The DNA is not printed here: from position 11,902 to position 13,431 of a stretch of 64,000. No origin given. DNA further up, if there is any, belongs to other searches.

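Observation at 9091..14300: Tightly coupled 5-gene operon combining G1PDH-like dehydrogenase, HutC regulator, DegT aminotransferase, atypical GH4 and ROK kinase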

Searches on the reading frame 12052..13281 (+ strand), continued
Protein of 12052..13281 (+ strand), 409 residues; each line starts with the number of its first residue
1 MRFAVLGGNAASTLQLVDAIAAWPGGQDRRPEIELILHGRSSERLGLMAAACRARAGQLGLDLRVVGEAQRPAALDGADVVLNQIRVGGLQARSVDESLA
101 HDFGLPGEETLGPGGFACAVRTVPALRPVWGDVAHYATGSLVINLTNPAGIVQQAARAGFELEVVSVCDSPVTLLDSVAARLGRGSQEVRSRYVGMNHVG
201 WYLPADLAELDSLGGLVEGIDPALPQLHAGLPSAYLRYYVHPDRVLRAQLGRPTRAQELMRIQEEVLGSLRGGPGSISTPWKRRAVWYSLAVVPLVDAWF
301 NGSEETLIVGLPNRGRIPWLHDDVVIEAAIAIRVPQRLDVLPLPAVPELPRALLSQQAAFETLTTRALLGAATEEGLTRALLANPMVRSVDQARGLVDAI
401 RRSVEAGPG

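Call 29: find_encoding_contigs(protein=P0090, flank=10000, max_places=1)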
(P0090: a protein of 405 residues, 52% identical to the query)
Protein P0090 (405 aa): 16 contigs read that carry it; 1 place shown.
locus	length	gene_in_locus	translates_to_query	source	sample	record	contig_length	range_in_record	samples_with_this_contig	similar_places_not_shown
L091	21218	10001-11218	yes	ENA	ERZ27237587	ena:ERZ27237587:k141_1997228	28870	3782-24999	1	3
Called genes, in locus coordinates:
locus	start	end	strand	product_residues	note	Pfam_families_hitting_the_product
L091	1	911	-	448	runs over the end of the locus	PF00202:Aminotran_3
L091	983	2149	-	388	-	PF01325:Fe_dep_repress (weak), PF09339:HTH_IclR (weak), PF12802:MarR_2, PF12840:HTH_20 (weak), PF13404:HTH_AsnC-type (weak), PF13412:HTH_24, PF25213:HVO_A0261_N, PF00480:ROK, +1 more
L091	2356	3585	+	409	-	PF01047:MarR (weak), PF09339:HTH_IclR (faint), PF12802:MarR_2, PF13412:HTH_24, PF00480:ROK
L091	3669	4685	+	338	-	PF13685:Fe-ADH_2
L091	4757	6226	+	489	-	PF01547:SBP_bac_1, PF13416:SBP_bac_8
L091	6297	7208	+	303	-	PF00528:BPD_transp_1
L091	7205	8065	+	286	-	PF00528:BPD_transp_1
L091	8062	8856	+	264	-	PF00106:adh_short, PF08659:KR (faint), PF13561:adh_short_C2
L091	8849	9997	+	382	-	PF01041:DegT_DnrJ_EryC1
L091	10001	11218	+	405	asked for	PF02056:Glyco_hydro_4, PF11975:Glyco_hydro_4C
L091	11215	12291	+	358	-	PF00480:ROK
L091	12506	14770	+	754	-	PF14742:GDE_N_bis, PF06202:GDE_C, PF22422:MGH1-like_GH, PF17389:Bac_rhamnosid6H (weak)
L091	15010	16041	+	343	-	PF00356:LacI, PF00532:Peripla_BP_1, PF13407:Peripla_BP_4, PF13377:Peripla_BP_3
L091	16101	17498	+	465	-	-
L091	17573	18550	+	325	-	PF00528:BPD_transp_1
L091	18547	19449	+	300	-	PF00528:BPD_transp_1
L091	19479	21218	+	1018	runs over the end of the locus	PF03636:Glyco_hydro_65N, PF03632:Glyco_hydro_65m, PF03633:Glyco_hydro_65C, PF00702:Hydrolase, PF13419:HAD_2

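Call 30: search_solved_structures(query=window:12052-13281:+, max_evalue=1e-20, show_alignments=5)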
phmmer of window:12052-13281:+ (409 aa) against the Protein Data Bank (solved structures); distinct sequences matched with E-value up to 1e-20: 9.
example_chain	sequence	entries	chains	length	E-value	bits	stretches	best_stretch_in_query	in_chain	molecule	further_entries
1s6y_A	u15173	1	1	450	1.7e-35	126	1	2-400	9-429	6-phospho-beta-glucosidase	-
5c3m_A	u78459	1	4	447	1.6e-34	122.8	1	2-400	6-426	Putative 6-phospho-beta-glucosidase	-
6dux_A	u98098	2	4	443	1.3e-30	109.9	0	7-205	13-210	6-phospho-alpha-glucosidase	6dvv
1u8x_X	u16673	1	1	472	1.6e-30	109.6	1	31-205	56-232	Maltose-6'-phosphate glucosidase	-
1up4_A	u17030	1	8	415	3.5e-27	98.6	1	1-401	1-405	6-PHOSPHO-BETA-GLUCOSIDASE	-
1up6_A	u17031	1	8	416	3.5e-27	98.6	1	1-401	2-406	6-PHOSPHO-BETA-GLUCOSIDASE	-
1up7_A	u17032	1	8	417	3.5e-27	98.6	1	1-401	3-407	6-PHOSPHO-BETA-GLUCOSIDASE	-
6wbt_A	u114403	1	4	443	1.1e-24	90.4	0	73-206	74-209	cellulase IBT99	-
6vc6_A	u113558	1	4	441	3.1e-23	85.6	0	74-203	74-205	6-phospho-alpha-glucosidase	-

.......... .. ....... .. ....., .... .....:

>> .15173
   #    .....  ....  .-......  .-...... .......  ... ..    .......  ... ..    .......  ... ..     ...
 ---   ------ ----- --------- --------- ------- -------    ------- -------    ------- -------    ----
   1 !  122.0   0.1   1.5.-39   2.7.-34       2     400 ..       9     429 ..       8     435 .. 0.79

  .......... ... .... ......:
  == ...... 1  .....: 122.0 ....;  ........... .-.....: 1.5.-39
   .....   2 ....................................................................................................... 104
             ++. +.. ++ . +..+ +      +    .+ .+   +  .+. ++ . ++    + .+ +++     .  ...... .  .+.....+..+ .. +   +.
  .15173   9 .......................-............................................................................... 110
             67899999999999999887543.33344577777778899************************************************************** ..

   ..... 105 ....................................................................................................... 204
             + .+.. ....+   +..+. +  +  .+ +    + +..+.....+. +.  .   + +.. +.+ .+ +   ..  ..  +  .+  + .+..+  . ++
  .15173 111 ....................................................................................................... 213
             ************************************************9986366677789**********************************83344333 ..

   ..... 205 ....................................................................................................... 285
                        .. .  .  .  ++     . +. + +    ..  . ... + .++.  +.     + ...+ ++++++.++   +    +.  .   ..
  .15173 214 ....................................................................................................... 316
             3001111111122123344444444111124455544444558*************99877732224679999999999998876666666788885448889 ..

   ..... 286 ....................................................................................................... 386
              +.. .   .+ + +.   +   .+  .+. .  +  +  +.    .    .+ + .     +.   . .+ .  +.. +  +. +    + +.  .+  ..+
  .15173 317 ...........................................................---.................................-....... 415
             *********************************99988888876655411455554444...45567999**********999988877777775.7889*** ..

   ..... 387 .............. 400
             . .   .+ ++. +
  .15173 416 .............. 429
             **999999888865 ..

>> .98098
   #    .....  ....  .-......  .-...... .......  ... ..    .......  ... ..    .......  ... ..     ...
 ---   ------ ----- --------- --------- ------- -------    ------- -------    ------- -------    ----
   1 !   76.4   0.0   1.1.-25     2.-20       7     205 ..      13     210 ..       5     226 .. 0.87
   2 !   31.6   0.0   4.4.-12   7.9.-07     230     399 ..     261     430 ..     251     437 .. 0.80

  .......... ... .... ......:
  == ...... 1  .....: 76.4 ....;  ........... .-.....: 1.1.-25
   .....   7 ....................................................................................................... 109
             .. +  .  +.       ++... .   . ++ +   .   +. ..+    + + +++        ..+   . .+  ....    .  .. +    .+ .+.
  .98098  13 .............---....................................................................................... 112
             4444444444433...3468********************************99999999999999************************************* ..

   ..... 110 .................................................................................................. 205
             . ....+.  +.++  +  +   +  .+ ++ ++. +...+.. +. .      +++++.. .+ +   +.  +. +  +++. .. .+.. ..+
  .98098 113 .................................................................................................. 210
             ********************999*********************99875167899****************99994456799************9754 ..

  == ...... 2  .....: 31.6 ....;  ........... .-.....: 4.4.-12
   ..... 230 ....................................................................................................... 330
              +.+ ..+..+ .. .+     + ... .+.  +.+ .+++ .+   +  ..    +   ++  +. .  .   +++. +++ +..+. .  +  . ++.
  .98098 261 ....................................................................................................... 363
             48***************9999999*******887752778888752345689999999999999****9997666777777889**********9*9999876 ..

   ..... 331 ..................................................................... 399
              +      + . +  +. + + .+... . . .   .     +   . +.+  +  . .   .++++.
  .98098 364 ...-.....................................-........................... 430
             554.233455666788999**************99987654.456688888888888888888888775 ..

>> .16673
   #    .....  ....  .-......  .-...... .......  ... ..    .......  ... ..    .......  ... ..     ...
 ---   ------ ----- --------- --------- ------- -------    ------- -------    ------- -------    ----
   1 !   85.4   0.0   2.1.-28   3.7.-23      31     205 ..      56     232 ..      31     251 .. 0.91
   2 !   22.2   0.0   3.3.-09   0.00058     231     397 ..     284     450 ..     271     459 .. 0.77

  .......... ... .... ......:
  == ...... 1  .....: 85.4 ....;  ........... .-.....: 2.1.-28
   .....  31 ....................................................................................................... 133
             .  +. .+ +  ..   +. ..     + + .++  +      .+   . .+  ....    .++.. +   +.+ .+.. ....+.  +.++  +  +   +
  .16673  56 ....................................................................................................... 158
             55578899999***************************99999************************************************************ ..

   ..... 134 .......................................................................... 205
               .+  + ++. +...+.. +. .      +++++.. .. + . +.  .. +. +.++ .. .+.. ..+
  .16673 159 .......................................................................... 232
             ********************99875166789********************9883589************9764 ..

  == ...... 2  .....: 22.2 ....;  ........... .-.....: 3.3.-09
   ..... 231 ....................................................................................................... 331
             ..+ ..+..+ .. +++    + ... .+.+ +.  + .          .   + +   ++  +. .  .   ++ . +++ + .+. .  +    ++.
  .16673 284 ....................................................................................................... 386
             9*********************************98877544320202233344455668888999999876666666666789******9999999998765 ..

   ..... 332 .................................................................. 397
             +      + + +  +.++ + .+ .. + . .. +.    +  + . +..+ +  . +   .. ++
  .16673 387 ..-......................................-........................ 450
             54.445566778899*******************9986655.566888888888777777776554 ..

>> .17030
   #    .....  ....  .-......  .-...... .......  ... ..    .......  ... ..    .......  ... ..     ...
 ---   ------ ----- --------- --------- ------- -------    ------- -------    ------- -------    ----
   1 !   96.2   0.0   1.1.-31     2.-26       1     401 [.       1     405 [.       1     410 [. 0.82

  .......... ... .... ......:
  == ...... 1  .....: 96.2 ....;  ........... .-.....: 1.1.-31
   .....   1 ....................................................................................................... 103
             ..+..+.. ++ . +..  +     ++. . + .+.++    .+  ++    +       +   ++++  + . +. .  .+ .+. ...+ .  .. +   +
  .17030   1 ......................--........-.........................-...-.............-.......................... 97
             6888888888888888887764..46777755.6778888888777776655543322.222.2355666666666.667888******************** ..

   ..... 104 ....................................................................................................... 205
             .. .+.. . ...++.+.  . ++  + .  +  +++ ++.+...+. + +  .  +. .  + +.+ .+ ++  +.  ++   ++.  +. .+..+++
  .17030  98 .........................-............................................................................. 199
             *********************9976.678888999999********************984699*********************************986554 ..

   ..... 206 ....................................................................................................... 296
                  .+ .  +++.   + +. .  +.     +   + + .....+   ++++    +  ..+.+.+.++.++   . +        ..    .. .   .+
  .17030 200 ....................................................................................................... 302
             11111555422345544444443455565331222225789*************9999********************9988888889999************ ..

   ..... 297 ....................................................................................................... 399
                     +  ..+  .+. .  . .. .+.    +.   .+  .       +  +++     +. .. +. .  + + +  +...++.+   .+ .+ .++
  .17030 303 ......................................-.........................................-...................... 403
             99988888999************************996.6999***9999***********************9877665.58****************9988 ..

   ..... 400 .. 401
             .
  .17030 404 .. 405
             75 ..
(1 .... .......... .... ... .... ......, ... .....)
